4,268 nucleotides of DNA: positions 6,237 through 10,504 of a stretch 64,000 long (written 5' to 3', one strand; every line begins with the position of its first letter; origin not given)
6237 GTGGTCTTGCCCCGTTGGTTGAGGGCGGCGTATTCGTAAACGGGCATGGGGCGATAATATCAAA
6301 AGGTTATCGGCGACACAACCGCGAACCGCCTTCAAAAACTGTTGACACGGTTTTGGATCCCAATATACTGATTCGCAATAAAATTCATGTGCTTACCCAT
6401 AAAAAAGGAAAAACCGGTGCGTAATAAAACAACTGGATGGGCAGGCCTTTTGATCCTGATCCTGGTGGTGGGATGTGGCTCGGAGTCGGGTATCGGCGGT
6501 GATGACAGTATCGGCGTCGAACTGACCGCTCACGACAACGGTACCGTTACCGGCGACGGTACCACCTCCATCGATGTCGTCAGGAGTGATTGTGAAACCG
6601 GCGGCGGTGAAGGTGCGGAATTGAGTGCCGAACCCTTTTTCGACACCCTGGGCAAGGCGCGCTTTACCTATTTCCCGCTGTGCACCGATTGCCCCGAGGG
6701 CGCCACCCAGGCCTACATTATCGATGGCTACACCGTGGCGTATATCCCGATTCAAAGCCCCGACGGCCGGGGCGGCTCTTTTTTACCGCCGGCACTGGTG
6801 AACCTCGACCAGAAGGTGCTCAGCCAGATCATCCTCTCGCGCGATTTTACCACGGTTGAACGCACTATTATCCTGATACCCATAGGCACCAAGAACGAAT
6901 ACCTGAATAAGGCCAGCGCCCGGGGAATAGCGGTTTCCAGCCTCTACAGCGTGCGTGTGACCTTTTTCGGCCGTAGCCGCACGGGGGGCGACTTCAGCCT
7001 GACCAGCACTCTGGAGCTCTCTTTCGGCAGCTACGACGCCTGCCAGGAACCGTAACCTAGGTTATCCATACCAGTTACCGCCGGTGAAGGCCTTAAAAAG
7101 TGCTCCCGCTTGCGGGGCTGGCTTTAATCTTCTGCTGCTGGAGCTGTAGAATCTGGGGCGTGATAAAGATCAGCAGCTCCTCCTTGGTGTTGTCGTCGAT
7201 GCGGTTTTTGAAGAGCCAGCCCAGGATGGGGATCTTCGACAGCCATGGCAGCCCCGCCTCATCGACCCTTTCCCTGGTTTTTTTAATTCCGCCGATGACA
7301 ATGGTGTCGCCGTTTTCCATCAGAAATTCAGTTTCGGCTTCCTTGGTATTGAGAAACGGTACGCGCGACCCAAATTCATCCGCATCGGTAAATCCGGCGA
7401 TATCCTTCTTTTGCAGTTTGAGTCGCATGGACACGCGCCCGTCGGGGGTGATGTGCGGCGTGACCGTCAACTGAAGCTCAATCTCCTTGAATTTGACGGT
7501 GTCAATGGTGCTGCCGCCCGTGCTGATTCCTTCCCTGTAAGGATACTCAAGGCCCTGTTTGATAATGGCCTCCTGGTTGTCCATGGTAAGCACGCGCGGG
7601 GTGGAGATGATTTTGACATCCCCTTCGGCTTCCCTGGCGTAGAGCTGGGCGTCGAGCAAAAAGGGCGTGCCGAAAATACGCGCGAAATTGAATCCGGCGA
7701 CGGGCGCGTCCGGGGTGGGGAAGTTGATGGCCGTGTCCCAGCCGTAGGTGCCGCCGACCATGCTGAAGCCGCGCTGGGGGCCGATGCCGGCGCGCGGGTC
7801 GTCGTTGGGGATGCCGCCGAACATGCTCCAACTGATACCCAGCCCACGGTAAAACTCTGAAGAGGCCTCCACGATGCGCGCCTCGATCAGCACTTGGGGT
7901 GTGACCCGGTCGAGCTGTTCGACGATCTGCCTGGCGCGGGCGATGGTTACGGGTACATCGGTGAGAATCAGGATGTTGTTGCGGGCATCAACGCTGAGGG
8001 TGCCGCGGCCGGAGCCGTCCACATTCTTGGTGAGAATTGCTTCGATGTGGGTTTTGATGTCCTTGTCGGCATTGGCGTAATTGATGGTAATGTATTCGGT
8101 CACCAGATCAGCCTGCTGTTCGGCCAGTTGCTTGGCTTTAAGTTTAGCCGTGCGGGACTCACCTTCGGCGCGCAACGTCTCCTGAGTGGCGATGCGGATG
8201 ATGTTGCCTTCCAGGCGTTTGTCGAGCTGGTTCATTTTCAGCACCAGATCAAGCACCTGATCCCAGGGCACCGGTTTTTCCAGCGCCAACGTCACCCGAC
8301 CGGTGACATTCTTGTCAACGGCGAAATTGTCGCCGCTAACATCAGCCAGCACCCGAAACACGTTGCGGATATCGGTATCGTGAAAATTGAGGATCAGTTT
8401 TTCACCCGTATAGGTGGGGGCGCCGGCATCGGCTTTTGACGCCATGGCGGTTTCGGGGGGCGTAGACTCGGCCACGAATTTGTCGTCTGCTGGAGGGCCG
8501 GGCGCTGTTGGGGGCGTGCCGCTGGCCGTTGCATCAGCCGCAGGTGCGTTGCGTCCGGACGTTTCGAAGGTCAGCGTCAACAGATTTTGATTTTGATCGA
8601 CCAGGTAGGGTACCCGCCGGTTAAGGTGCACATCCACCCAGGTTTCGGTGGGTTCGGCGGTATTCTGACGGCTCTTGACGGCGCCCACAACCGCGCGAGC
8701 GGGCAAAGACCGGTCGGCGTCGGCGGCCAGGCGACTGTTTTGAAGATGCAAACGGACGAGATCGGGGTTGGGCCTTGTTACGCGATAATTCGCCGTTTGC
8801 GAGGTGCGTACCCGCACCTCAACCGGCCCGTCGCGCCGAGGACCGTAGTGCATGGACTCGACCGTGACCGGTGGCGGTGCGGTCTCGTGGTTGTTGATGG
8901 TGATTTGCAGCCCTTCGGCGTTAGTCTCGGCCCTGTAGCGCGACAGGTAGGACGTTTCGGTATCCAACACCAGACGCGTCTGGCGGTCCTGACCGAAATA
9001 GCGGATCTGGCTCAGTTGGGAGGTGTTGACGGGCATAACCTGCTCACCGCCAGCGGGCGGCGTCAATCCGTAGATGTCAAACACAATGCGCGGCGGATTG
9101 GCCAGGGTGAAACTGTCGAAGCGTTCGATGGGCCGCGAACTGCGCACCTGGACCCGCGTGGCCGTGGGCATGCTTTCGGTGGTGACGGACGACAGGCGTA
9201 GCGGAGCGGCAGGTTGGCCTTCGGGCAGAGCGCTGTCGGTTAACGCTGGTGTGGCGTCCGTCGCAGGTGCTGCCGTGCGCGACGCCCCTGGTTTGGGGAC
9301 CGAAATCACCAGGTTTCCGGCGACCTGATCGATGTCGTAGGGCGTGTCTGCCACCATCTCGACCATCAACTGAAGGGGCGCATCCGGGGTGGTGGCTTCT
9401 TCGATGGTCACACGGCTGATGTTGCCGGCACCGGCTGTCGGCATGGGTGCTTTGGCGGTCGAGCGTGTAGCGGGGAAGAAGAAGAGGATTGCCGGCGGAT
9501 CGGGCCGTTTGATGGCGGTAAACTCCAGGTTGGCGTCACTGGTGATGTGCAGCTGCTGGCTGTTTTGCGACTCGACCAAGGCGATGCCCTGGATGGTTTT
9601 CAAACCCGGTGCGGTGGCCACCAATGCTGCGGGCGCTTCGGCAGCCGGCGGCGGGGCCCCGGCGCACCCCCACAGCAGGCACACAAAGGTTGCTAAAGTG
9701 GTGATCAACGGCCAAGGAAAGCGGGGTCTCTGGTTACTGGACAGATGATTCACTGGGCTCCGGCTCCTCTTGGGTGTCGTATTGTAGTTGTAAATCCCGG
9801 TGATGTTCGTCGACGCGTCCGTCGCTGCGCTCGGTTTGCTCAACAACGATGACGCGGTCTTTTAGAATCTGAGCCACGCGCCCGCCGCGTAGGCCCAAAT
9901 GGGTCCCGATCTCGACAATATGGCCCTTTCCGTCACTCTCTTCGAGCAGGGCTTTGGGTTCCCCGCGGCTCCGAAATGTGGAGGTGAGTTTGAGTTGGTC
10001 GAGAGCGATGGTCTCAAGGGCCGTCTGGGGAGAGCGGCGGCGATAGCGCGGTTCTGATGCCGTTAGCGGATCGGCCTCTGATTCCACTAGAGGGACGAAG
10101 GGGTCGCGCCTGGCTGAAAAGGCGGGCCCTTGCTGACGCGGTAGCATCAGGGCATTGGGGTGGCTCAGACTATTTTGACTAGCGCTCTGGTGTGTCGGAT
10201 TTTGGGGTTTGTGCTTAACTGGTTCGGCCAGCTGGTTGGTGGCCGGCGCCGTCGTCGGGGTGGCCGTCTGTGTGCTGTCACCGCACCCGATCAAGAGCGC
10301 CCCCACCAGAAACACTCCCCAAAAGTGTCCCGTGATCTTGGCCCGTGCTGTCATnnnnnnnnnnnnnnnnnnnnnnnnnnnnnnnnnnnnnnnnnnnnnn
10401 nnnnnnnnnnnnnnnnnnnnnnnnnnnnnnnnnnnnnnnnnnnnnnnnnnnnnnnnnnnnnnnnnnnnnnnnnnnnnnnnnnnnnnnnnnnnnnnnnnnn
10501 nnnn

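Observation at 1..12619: Type IV pilus pilMNOPQ operon abutting a T2SS-like gspFGHIJKLM operon with no secretin, ATPase or GspC of its own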

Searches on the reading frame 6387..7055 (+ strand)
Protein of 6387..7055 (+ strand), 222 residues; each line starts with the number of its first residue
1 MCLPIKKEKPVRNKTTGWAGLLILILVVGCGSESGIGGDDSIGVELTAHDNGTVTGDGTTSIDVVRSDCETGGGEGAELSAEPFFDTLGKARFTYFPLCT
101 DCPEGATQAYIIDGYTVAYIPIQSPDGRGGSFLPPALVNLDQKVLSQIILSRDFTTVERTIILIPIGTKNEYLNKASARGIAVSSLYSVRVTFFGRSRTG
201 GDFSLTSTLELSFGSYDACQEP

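Call 3: search_protein_families(library=pfam, proteins=[window:6387-7055:+], max_evalue=0.01)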
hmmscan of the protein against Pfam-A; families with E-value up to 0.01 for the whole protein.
window:6387-7055:+ (222 aa): 0 families

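Call 12: search_protein_families(library=pfam, proteins=[window:6387-7055:+], max_evalue=1)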
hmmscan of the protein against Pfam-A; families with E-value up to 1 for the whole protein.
window:6387-7055:+ (222 aa): 0 families

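Call 35: search_protein_families(library=ncbifam, proteins=[window:6417-7055:+], max_evalue=0.001)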
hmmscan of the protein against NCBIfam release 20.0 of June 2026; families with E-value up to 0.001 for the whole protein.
window:6417-7055:+ (212 aa): 0 families
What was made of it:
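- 6417..7055 (+): Conserved 212-aa lipoprotein of no described family. It is convergent with pilQ and divergent from gspF. Its conserved neighbour is gspF. No Pfam or NCBIfam hit (calls 3, 12, 35).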

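Call 49: find_homologous_proteins(query=window:6417-7055:+, max_evalue=0.001)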
Query window:6417-7055:+ (212 aa): 12 proteins with E <= 0.001 among 302 candidates.
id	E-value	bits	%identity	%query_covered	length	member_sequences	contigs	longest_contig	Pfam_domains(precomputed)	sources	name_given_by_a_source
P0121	6.1e-136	469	100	100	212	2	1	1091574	-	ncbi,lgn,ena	-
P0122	2.1e-95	336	78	100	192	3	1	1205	-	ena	-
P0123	1.4e-85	304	72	99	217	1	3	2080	-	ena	-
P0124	9.7e-76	272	65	99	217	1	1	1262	-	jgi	jgi:hypothetical protein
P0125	1.4e-74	268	63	99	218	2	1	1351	-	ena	-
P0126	1.6e-56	209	49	99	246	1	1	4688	-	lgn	-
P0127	7.0e-54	201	47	96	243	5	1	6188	-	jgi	-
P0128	2.8e-53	199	49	83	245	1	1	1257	-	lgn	-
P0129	3.8e-52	195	50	95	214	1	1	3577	-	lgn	-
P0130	2.6e-48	183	47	98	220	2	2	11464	-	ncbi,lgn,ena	-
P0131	1.2e-47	180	46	95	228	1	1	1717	-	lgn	-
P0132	1.6e-45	173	45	95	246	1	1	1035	-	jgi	-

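Call 64: predict_structure(alignment_id=A2)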
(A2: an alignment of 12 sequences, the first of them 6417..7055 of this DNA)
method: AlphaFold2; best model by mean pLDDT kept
length: 212 residues; sequences in the alignment: 12
mean_pLDDT: 58.7   pTM: 0.58
mean pLDDT of the five models: 58.7, 53.9, 53.2, 51.1, 50.1
residues with pLDDT >= 90: 0; 70-90: 76; 50-70: 64; < 50: 72
segments of 3 or more residues with pLDDT < 50: 1-28, 42-73, 205-212
pLDDT, mean of each block of 10 residues (from residue 1): 36 32 42 69 43 35 36 64 74 59 81 58 55 62 78 74 70 67 79 78 47 32
secondary structure, 60 per line:
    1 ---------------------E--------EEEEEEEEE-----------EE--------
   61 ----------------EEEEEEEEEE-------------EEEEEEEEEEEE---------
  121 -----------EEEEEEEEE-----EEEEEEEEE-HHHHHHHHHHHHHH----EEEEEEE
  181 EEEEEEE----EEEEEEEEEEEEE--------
elements in order: E31-39 E77-86 E100-111 E132-140 E146-154 H156-169 E174-187 E192-204
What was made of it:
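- Tried and rejected: The AlphaFold2 model of the lipoprotein from a 12-sequence alignment was poor (pLDDT 58.7, pTM 0.58; call 64).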

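Call 67: fold_search(model_id=the predicted structure, library=pdb)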
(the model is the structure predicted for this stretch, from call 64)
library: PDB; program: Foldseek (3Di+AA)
matches with E <= 10: 711; with E <= 0.001: 0
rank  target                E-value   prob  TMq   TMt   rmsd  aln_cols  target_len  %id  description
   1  1tza_A                2.0e-03  1.00  0.37  0.55   6.6       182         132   11  X-ray structure of Northeast Structural Genomics Consortium target SoR45 (released 2004-07-27)
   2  6zlx                  2.5e-03  1.00  0.34  0.30   4.5       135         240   10  The structure of the ClpX-associated factor PDIP38 (released 2021-07-14)
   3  1tza_B                2.7e-03  1.00  0.35  0.52   5.9       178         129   10  X-ray structure of Northeast Structural Genomics Consortium target SoR45 (released 2004-07-27)
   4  1xvs_A                4.3e-03  1.00  0.34  0.52   6.6       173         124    9  Crystal structure of apaG Protein from Vibrio cholerae (released 2004-12-14)
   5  4fxt_N                1.0e-02  0.91  0.24  0.26   6.6       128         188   13  Crystal structure of a DUF3823 family protein (BACOVA_02663) from Bacteroides ovatus ATCC 8483 at 2.77 A resolution (released 2012-07-25)
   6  1xq4_A                1.3e-02  0.99  0.33  0.50   6.6       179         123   11  Crystal Structure of the Putative ApaA Protein from Bordetella pertussis, Northeast Structural Genomics Target BeR40 (released 2004-11-09)
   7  4fxt_G                1.3e-02  0.90  0.24  0.25   6.6       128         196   13  Crystal structure of a DUF3823 family protein (BACOVA_02663) from Bacteroides ovatus ATCC 8483 at 2.77 A resolution (released 2012-07-25)
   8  4fxt_I                1.3e-02  0.89  0.24  0.26   6.6       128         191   13  Crystal structure of a DUF3823 family protein (BACOVA_02663) from Bacteroides ovatus ATCC 8483 at 2.77 A resolution (released 2012-07-25)
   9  4ph8_A                1.3e-02  0.84  0.28  0.35  10.9       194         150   11  Crystal structure of AggA, the major subunit of aggregative adherence fimbriae type I (AAF/I) from the Escherichia col (released 2014-10-01)
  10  1uun_A                1.4e-02  0.12  0.14  0.16  28.5       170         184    9  Main porin from Mycobacterium smegmatis (MspA) (released 2004-02-26)
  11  1xq4_B                1.5e-02  0.99  0.32  0.50   6.7       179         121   11  Crystal Structure of the Putative ApaA Protein from Bordetella pertussis, Northeast Structural Genomics Target BeR40 (released 2004-11-09)
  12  8yjb_G                1.6e-02  0.99  0.37  0.11   7.8       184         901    8  Cryo-EM structure of the human DSS1-INTAC complex (released 2025-03-05)
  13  1xq4_C                1.6e-02  0.99  0.33  0.51   7.1       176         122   10  Crystal Structure of the Putative ApaA Protein from Bordetella pertussis, Northeast Structural Genomics Target BeR40 (released 2004-11-09)
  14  4fxt_J                1.6e-02  0.87  0.24  0.25   6.6       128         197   13  Crystal structure of a DUF3823 family protein (BACOVA_02663) from Bacteroides ovatus ATCC 8483 at 2.77 A resolution (released 2012-07-25)
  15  4fxt_E                1.7e-02  0.87  0.24  0.25   6.6       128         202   13  Crystal structure of a DUF3823 family protein (BACOVA_02663) from Bacteroides ovatus ATCC 8483 at 2.77 A resolution (released 2012-07-25)
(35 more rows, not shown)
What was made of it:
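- The lipoprotein's predicted fold is a generic beta-sandwich from a low-confidence model, unlike known pilotins (calls 64, 67).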

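Call 71: find_encoding_contigs(protein=P0130, flank=10000, max_places=2)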
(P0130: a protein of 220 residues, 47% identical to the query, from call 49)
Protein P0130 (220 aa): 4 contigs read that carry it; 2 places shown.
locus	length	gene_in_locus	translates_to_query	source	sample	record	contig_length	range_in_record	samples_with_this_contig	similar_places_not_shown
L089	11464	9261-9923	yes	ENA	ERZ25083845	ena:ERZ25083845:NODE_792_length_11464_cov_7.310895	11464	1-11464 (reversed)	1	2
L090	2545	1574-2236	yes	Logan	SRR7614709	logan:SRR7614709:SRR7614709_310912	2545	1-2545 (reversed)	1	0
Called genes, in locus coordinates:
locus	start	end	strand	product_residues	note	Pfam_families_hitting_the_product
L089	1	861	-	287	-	?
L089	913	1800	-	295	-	PF11356:T2SSC, PF00595:PDZ (faint), PF13180:PDZ_2, PF17820:PDZ_6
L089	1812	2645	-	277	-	-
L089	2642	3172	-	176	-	PF04612:T2SSM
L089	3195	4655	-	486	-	PF05134:T2SSL (weak), PF12693:GspL_C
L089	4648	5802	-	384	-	PF03934:T2SSK (faint), PF21687:T2SSK_1st, PF12836:HHH_3 (faint)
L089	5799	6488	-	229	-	PF07963:N_methyl (weak), PF11612:T2SSJ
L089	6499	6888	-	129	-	PF07963:N_methyl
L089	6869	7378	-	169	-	PF07963:N_methyl (weak)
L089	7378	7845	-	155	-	PF07963:N_methyl, PF08334:T2SSG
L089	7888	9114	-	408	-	PF28597:T2SSF_N, PF00482:T2SSF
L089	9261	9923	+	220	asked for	-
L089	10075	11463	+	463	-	?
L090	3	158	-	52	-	?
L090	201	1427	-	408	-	PF28597:T2SSF_N, PF00482:T2SSF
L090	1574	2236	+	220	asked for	-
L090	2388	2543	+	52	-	?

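Call 72: find_encoding_contigs(protein=P0127, flank=10000, max_places=2)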
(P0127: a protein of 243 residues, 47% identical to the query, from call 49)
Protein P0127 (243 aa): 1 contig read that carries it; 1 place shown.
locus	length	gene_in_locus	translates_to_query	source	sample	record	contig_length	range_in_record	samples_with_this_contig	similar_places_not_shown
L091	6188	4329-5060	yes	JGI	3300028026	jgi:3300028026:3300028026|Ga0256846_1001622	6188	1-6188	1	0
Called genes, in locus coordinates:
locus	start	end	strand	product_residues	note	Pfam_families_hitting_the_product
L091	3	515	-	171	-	?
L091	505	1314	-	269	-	PF07963:N_methyl (weak), PF11612:T2SSJ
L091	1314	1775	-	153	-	PF07963:N_methyl (weak)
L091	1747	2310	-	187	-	PF07963:N_methyl (faint)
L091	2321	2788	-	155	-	PF07963:N_methyl, PF08334:T2SSG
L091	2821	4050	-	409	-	PF28597:T2SSF_N, PF00482:T2SSF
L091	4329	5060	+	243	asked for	-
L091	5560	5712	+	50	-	-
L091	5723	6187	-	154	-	?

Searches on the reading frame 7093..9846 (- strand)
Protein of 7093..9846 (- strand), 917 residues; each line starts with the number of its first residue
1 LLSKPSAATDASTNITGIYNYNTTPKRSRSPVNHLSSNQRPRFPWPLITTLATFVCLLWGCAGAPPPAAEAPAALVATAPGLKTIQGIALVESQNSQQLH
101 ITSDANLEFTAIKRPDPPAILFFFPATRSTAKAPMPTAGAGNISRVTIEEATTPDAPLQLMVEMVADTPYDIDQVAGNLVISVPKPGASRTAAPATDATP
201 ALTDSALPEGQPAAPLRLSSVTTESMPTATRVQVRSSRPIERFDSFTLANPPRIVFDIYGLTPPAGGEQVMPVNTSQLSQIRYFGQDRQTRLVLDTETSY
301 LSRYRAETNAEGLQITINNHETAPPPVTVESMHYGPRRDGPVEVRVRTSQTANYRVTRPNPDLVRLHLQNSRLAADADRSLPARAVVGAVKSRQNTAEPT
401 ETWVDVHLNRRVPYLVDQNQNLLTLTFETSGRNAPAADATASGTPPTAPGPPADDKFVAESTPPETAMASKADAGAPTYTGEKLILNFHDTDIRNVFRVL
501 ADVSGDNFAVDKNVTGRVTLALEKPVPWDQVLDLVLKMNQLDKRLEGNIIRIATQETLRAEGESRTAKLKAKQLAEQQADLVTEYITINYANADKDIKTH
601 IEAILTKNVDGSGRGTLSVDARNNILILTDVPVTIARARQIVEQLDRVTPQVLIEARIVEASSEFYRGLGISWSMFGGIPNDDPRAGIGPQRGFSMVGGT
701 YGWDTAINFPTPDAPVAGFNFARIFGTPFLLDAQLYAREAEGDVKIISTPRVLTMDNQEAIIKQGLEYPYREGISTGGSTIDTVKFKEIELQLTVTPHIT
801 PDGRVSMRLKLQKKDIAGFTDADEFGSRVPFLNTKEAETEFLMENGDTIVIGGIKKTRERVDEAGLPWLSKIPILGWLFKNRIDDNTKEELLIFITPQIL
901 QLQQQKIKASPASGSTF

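Call 3: search_protein_families(library=pfam, proteins=[window:7093-9846:-], max_evalue=0.01)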
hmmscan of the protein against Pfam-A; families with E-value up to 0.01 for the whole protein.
window:7093-9846:- (917 aa): 5 families
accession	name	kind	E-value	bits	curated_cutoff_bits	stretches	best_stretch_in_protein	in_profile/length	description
PF00263.26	Secretin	-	3.6e-49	167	27.5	1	739-900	3-168/169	Bacterial type II and III secretion system protein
PF11741.13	AMIN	-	1.4e-10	41.6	20.5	1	227-315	8-99/101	AMIN domain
PF21305.2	type_II_gspD_N0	-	2.4e-10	40.5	27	1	486-537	1-52/71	GspD-like, N0 domain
PF03958.22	Secretin_N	-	2.6e-10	40.8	28.2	1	583-649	1-67/69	Bacterial type II/III secretion system short domain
PF07660.19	STN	-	3.1e-06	27.3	28.4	1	507-553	2-50/52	Secretin and TonB N terminus short domain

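Call 35: search_protein_families(library=ncbifam, proteins=[window:7093-9753:-], max_evalue=0.001)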
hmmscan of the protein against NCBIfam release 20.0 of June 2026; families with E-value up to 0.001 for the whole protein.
window:7093-9753:- (886 aa): 9 families
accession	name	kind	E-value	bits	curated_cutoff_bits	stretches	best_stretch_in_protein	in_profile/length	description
TIGR02515.1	IV_pilus_PilQ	subfamily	8.2e-114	380.9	284.35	1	450-870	1-428/428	type IV pilus secretin PilQ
NF010083.0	PRK13568.1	equivalog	3.2e-70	237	554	1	446-870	21-418/419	DNA uptake porin HofQ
TIGR02517.1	type_II_gspD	equivalog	1.8e-68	231.5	351.35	2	577-873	294-594/600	type II secretion system secretin GspD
NF007851.2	PRK10560.1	exception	3.4e-54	184.2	598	1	449-870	20-410/412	DNA uptake porin HofQ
TIGR02516.1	type_III_yscC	equivalog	3.4e-32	111.6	238.45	1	582-870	197-462/463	type III secretion system outer membrane ring subunit SctC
TIGR02519.1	pilus_MshL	equivalog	2.7e-31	108.7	250.2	1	587-869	2-290/290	pilus (MSHA type) biogenesis protein MshL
NF011873.0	PRK15346.1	equivalog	2.3e-16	59.5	524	2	703-854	332-479/499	EscC/YscC/HrcC family type III secretion system outer membrane ring protein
NF042912.1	Amuc_1098_fam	equivalog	6.7e-13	47.6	750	1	799-870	726-797/805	Amuc_1098 family type IV pilus outer membrane protein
TIGR02520.1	pilus_B_mal_scr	equivalog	3.5e-07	29.1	287.65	1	564-866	222-511/513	PilN family type IVB pilus formation outer membrane protein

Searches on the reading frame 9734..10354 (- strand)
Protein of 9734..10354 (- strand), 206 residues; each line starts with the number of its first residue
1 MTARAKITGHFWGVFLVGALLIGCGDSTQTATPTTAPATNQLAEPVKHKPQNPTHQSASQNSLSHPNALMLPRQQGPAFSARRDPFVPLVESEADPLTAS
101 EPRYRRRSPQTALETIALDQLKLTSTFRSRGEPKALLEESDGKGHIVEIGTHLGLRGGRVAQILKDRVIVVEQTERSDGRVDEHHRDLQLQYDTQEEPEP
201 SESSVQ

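Call 3: search_protein_families(library=pfam, proteins=[window:9734-10354:-], max_evalue=0.01)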
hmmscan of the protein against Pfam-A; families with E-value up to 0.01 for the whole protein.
window:9734-10354:- (206 aa): 2 families
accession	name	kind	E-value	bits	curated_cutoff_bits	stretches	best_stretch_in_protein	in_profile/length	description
PF04351.19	PilP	-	4.7e-14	53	25.6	1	81-190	35-146/146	Pilus assembly protein, PilP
PF11356.14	T2SSC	-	0.0011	19.2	27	1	118-173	78-133/141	Type II secretion system protein C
